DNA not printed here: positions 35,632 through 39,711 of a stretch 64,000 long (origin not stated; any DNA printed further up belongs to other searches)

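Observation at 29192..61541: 32-kb one-strand surface locus joining an Opp-type importer, a giant LRR-fused S8 cell-envelope protease and four giant uncharacterised lipoproteins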

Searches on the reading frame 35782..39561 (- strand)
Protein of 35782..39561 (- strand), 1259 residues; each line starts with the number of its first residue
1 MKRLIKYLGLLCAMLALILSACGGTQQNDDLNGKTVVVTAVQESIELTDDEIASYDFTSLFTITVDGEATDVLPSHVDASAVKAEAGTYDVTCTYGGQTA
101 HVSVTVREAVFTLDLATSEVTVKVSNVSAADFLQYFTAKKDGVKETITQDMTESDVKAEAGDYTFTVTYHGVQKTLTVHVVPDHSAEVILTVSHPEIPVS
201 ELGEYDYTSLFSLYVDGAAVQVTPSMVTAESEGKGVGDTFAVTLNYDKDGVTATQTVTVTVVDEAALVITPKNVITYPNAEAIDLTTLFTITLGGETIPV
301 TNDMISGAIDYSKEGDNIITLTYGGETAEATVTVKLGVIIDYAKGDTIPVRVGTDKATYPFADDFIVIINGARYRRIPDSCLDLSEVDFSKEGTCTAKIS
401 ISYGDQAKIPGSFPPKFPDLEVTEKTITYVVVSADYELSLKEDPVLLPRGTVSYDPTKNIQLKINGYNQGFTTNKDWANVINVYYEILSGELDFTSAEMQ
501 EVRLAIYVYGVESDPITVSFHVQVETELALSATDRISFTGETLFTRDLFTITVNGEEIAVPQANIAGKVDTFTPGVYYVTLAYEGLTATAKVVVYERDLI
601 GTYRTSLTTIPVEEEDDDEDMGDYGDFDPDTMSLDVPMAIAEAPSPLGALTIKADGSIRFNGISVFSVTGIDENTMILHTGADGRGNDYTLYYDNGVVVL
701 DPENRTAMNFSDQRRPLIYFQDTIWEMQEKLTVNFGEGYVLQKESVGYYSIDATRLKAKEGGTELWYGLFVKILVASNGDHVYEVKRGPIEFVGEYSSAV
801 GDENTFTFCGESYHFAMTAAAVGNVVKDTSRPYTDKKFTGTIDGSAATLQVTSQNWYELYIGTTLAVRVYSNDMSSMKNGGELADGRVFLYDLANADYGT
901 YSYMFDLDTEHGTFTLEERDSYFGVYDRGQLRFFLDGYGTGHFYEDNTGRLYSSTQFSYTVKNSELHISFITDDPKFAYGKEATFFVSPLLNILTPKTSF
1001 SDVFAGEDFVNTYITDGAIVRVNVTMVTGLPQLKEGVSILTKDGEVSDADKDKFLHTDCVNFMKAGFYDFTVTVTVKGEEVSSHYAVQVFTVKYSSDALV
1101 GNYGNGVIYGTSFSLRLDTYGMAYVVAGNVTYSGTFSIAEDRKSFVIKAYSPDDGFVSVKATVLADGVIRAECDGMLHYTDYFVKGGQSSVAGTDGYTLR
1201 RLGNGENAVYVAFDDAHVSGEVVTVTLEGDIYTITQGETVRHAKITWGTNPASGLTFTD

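Call 4: search_protein_families(library=pfam, proteins=[window:35782-39561:-], max_evalue=0.01)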
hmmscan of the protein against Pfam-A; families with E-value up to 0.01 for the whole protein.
window:35782-39561:- (1259 aa): 2 families
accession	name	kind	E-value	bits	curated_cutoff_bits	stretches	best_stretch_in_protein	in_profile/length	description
PF07523.18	Big_3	-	9.7e-12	45.4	21.2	2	533-594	4-68/68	Bacterial Ig-like domain (group 3)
PF18140.6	PCC_BT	-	0.0046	17.5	23.5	0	835-877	75-119/126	Propionyl-coenzyme A carboxylase BT domain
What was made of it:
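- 35782..39561 (-): g11: 1259-aa Big_3-containing lipoprotein (LSAC). Big_3 9.7e-12 (call 4).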

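Call 26: search_protein_families(library=ncbifam, proteins=[window:35782-39561:-], max_evalue=0.01)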
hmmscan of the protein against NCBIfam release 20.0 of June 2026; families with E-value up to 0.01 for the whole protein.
window:35782-39561:- (1259 aa): 1 family
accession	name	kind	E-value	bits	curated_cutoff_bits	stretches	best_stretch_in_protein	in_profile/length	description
NF033932.1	LapB_rpt_80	domain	0.00043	20.5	45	1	239-284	2-49/83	LapB repeat-containing protein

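Call 88: search_solved_structures(query=window:35782-39561:-, max_evalue=0.01)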
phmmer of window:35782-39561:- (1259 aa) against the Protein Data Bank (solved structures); distinct sequences matched with E-value up to 0.01: 0.
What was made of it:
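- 35782..39561 (-): No PDB sequence relative (call 88).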
